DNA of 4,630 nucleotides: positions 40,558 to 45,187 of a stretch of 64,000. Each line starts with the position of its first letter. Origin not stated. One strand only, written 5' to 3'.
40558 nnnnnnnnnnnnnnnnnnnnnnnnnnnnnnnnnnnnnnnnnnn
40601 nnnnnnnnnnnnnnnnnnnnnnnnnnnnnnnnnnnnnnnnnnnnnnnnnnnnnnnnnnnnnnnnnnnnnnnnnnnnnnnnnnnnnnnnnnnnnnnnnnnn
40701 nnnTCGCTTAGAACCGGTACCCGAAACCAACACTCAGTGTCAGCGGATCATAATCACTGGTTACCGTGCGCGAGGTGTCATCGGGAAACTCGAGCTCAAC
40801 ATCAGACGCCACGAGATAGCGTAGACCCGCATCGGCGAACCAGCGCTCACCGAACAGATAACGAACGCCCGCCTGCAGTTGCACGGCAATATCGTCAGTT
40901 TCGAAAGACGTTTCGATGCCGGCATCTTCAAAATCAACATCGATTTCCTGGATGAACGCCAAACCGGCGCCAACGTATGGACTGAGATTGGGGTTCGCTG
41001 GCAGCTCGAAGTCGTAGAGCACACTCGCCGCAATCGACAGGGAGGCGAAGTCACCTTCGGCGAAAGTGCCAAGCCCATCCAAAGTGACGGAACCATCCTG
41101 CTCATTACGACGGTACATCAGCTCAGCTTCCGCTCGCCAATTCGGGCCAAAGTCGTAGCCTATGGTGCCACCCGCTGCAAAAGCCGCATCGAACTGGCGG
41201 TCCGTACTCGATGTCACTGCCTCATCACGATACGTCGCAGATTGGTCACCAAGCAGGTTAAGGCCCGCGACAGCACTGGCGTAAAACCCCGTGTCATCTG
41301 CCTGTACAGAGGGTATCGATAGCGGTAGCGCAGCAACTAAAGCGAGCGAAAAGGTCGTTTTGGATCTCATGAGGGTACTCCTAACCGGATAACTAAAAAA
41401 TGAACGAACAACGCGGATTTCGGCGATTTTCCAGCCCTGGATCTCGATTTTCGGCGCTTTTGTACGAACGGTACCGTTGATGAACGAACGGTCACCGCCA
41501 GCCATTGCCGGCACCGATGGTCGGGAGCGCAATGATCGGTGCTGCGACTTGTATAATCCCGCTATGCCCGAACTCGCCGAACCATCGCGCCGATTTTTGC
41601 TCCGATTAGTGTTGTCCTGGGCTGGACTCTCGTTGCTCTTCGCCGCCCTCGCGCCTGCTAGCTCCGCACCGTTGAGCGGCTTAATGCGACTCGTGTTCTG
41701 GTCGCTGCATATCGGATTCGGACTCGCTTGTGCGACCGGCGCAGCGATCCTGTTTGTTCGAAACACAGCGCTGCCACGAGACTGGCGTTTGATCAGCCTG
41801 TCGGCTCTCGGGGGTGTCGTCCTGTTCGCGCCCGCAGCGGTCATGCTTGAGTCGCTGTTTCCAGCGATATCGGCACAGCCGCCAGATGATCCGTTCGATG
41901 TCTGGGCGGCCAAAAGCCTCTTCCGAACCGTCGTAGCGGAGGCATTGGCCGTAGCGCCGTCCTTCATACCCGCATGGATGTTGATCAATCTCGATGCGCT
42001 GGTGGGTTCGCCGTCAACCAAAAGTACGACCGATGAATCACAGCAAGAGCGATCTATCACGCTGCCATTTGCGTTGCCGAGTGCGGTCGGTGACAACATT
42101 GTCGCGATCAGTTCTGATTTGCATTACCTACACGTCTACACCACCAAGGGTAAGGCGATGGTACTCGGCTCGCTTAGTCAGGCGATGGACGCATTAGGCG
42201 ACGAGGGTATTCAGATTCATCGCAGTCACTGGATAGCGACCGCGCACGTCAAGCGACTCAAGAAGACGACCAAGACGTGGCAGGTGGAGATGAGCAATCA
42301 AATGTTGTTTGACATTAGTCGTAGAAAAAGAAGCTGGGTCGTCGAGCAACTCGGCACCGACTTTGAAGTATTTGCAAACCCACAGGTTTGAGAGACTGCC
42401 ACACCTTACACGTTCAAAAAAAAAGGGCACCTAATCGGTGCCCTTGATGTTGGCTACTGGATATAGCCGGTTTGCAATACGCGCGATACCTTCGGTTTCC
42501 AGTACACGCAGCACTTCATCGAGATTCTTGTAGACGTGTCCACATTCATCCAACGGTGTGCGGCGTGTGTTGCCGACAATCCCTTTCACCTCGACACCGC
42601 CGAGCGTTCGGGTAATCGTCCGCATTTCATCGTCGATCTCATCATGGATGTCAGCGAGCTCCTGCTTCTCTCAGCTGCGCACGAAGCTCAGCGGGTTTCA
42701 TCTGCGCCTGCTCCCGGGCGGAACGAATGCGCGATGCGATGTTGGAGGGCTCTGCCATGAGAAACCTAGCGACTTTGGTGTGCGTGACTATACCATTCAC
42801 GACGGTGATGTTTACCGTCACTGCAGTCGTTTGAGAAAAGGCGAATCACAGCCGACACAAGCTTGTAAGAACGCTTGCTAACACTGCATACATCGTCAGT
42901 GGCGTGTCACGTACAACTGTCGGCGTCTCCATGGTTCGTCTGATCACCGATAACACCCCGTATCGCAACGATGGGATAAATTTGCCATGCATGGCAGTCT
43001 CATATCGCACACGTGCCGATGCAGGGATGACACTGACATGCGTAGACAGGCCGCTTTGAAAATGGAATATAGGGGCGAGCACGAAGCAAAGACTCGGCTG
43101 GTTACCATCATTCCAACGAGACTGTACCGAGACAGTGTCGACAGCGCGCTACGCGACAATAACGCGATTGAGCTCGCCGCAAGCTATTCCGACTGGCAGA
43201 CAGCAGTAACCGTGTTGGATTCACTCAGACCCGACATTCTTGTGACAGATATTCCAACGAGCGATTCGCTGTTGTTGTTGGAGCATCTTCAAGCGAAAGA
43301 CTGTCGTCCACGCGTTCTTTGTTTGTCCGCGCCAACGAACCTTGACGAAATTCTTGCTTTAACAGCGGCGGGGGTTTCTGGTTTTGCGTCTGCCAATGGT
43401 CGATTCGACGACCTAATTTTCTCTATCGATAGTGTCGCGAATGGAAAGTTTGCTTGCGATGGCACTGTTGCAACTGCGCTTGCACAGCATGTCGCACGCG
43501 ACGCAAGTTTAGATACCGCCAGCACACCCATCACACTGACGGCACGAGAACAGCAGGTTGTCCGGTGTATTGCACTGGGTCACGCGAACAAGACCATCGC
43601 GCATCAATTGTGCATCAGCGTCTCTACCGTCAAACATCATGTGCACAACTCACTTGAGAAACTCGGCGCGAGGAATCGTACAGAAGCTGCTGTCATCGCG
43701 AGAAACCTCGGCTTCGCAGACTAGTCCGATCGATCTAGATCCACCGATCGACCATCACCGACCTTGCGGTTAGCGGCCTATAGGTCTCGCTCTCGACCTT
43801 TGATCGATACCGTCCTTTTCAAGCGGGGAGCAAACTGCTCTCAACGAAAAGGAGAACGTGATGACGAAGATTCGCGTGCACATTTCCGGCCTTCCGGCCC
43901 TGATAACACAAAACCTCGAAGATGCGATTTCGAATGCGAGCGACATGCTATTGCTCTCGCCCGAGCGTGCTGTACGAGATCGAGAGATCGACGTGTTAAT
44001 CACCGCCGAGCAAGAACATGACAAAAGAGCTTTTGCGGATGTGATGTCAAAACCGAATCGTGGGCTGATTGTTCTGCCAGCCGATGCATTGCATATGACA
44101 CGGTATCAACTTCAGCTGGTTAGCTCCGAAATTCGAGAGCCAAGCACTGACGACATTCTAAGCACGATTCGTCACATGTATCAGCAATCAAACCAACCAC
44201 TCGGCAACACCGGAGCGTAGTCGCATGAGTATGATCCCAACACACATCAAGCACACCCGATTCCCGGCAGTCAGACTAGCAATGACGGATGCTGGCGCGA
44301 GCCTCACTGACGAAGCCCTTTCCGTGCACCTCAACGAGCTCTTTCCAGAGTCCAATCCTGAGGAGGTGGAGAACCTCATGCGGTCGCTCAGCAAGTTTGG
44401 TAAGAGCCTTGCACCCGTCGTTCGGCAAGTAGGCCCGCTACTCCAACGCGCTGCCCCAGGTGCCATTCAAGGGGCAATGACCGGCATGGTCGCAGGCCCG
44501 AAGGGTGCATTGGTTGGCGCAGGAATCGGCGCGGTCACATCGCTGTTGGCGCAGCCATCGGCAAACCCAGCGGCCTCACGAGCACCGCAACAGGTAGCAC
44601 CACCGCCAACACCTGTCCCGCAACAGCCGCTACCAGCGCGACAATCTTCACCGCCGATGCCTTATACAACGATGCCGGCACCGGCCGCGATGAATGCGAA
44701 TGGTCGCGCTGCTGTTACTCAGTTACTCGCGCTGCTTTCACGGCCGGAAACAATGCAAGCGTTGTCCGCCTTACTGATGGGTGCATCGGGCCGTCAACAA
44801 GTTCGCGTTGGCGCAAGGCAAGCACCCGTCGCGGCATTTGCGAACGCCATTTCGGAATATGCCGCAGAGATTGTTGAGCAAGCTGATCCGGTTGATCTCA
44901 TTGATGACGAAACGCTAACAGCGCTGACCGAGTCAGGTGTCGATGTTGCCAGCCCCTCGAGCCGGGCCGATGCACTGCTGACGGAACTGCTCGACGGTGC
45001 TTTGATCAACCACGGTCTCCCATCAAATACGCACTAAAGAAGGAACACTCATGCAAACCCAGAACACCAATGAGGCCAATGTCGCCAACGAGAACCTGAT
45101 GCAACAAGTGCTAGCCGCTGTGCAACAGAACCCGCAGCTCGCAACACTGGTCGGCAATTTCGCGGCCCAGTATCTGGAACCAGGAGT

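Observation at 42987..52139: Orphan LuxR-linked 8-gene operon: six unknown proteins plus a cytoplasmic S8 subtilase, an LCAT-like lipase and a paralogous-domain protein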

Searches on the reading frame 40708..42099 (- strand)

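Call 112: search_protein_families(library=pfam, proteins=[window:40708-42099:-], max_evalue=0.0001)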
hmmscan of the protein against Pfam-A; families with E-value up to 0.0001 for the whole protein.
window:40708-42099:- (463 aa): 3 families
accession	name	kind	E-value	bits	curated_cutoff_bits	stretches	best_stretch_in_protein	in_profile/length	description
PF13505.12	OMP_b-brl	-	8.8e-21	75.3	28.7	1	250-463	1-175/175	Outer membrane protein beta-barrel domain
PF03922.20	OmpW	-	4.1e-10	40.4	24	1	295-463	28-195/195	OmpW family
PF02462.21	Opacity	-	1.5e-08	35.2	21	1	313-433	1-107/126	Opacity family porin protein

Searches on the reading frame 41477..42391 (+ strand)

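Call 112: search_protein_families(library=pfam, proteins=[window:41477-42391:+], max_evalue=0.0001)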
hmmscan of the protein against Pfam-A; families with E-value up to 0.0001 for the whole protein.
window:41477-42391:+ (304 aa): 1 family
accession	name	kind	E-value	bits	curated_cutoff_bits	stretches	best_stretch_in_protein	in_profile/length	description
PF04397.21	LytTR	-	1.5e-12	48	22.6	1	206-292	9-97/98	LytTr DNA-binding domain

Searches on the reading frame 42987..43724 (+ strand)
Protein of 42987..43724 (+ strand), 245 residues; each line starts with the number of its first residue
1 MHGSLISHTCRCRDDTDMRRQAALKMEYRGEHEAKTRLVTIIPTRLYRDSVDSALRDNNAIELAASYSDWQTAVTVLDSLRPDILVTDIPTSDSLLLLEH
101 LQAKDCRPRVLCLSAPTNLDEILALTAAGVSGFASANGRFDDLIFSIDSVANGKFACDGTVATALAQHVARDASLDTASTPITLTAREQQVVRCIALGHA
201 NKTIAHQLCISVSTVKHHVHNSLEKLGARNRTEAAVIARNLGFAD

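Call 3: search_protein_families(library=pfam, proteins=[window:42987-43724:+], max_evalue=0.1)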
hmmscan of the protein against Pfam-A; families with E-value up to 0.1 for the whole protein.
window:42987-43724:+ (245 aa): 5 families
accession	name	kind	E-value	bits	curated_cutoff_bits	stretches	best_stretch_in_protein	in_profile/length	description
PF00196.25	GerE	-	8e-17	61.1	23.5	1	183-238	2-57/57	Bacterial regulatory proteins, luxR family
PF00072.30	Response_reg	-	6.3e-05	23.5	30.2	1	46-135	9-98/111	Response regulator receiver domain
PF04545.22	Sigma70_r4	-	0.0025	17.7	24.1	1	183-226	4-48/50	Sigma-70, region 4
PF08281.18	Sigma70_r4_2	-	0.0054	16.8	25.7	1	184-226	11-54/54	Sigma-70, region 4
PF13384.12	HTH_23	-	0.068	13.5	24.6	0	188-221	7-40/50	Homeodomain-like domain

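Call 4: search_protein_families(library=padloc, proteins=[window:42987-43724:+], max_evalue=0.1)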
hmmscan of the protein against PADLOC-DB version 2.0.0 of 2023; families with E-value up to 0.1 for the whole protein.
window:42987-43724:+ (245 aa): 4 families
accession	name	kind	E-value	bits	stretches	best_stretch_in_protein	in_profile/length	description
PDLC01851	CARF3--CARF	-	1.4e-06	25.9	1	183-228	209-254/279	-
PDLC01855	CARF3--CARF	-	2.8e-05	21.9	1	183-222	217-256/288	-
PDLC01268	CasR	-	0.048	11.6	1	179-225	117-163/179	"CAS-I,CAS-II,CAS-III,CAS-IV,CAS-V,CAS-VI; associated_signaling"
PDLC01848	CARF3--CARF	-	0.048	11.3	1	182-225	133-175/197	-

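Call 5: search_protein_families(library=ncbifam, proteins=[window:42987-43724:+], max_evalue=0.1)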
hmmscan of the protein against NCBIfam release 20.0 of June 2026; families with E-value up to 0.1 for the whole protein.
window:42987-43724:+ (245 aa): 41 families (the best 25 are shown)
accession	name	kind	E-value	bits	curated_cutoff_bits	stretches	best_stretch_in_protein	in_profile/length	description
NF007935.0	PRK10651.1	equivalog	5.5e-26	91.1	250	1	37-238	8-210/216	two-component system response regulator NarL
NF047785.1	respo_reg_MadR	equivalog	2.7e-23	82.4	300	1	45-242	10-207/209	MadR family response regulator transcription factor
NF052445.1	RespRegMctR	equivalog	4.1e-18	65.5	300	1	46-229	12-190/205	two-component system response regulator MctR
NF011896.0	PRK15369.1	equivalog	3e-16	59.6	242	1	78-243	46-209/211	two component system response regulator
NF007708.0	PRK10403.1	equivalog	4.2e-16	59.1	343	1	45-237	16-207/215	nitrate/nitrite response regulator protein NarP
NF007419.0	PRK09958.1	equivalog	4.7e-14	52.5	251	1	55-232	19-192/204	acid-sensing system DNA-binding response regulator EvgA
NF007505.1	PRK10100.1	equivalog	8.1e-14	51.8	250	1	99-238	62-199/204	biofilm master transcriptional regulator CsgD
NF007403.0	PRK09935.1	equivalog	6.1e-13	48.9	271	1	46-233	14-199/210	fimbria biosynthesis transcriptional regulator FimZ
NF007685.0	PRK10360.1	equivalog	6.3e-11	42.4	258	1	71-235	37-189/196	response regulator transcription factor UhpA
NF041673.1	transregRamA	equivalog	1e-10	41.2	500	1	183-242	218-277/280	acetate metabolism transcriptional regulator RamA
TIGR03020.2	EpsA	equivalog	3.2e-10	40.1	170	1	170-235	177-242/247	XrtB/PEP-CTERM-associated transcriptional regulator EpsA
NF041830.1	RR_TF_ErdR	exception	1.2e-09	38.2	390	1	113-241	83-208/213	response regulator transcription factor ErdR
NF003420.0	PRK04841.1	equivalog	1.6e-09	36.4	537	1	183-241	838-896/903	HTH-type transcriptional regulator MalT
NF052366.1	photon_PedR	equivalog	2.5e-09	37.2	120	1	183-233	2-52/74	photosynthetic electron transport-dependent transcriptional regulator PedR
TIGR03541.1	reg_near_HchA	equivalog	3.7e-09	36.4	215.6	1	146-240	135-228/232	PA1136 family autoinducer-binding transcriptional regulator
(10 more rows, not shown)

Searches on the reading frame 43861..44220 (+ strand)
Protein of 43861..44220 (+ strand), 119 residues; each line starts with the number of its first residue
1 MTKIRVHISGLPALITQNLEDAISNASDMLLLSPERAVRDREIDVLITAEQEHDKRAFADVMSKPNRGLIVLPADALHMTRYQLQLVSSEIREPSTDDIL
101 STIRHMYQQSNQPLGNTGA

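Call 3: search_protein_families(library=pfam, proteins=[window:43861-44220:+], max_evalue=0.1)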
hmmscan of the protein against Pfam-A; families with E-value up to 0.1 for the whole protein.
window:43861-44220:+ (119 aa): 0 families

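Call 4: search_protein_families(library=padloc, proteins=[window:43861-44220:+], max_evalue=0.1)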
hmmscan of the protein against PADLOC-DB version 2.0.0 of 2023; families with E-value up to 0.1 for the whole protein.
window:43861-44220:+ (119 aa): 0 families

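Call 5: search_protein_families(library=ncbifam, proteins=[window:43861-44220:+], max_evalue=0.1)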
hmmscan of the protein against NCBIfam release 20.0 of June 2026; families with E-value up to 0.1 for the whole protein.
window:43861-44220:+ (119 aa): 0 families

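Call 7: search_protein_families(library=phrogs, proteins=[window:43861-44220:+], max_evalue=0.1)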
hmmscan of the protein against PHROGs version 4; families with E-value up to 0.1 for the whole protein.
window:43861-44220:+ (119 aa): 0 families

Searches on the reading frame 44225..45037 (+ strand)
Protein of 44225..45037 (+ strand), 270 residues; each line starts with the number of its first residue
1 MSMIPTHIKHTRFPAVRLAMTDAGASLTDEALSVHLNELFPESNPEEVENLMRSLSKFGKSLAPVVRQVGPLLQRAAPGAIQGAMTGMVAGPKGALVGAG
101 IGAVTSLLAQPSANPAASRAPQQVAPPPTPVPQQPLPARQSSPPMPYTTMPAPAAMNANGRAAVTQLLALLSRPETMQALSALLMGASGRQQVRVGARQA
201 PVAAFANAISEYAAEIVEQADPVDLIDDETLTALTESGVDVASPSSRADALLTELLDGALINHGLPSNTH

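Call 3: search_protein_families(library=pfam, proteins=[window:44225-45037:+], max_evalue=0.1)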
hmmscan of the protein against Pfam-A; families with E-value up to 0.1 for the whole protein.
window:44225-45037:+ (270 aa): 2 families
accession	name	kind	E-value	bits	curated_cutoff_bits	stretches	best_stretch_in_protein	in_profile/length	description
PF13441.11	Gly-zipper_YMGG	-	0.00033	20.8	28.9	1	76-105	7-38/45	YMGG-like Gly-zipper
PF13436.11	Gly-zipper_OmpA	-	0.012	15.8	27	1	75-108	3-42/44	Glycine-zipper domain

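Call 4: search_protein_families(library=padloc, proteins=[window:44225-45037:+], max_evalue=0.1)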
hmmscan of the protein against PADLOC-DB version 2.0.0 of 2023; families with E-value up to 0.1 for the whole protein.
window:44225-45037:+ (270 aa): 0 families

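Call 5: search_protein_families(library=ncbifam, proteins=[window:44225-45037:+], max_evalue=0.1)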
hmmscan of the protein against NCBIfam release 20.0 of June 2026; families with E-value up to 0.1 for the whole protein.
window:44225-45037:+ (270 aa): 0 families

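Call 7: search_protein_families(library=phrogs, proteins=[window:44225-45037:+], max_evalue=0.1)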
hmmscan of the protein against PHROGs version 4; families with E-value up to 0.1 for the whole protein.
window:44225-45037:+ (270 aa): 2 families
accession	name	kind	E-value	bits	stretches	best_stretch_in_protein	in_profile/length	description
phrog_6056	-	head and packaging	0.026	15.3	1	74-110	6-42/224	internal virion protein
phrog_18476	-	unknown function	0.071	13.8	1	78-109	74-105/209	-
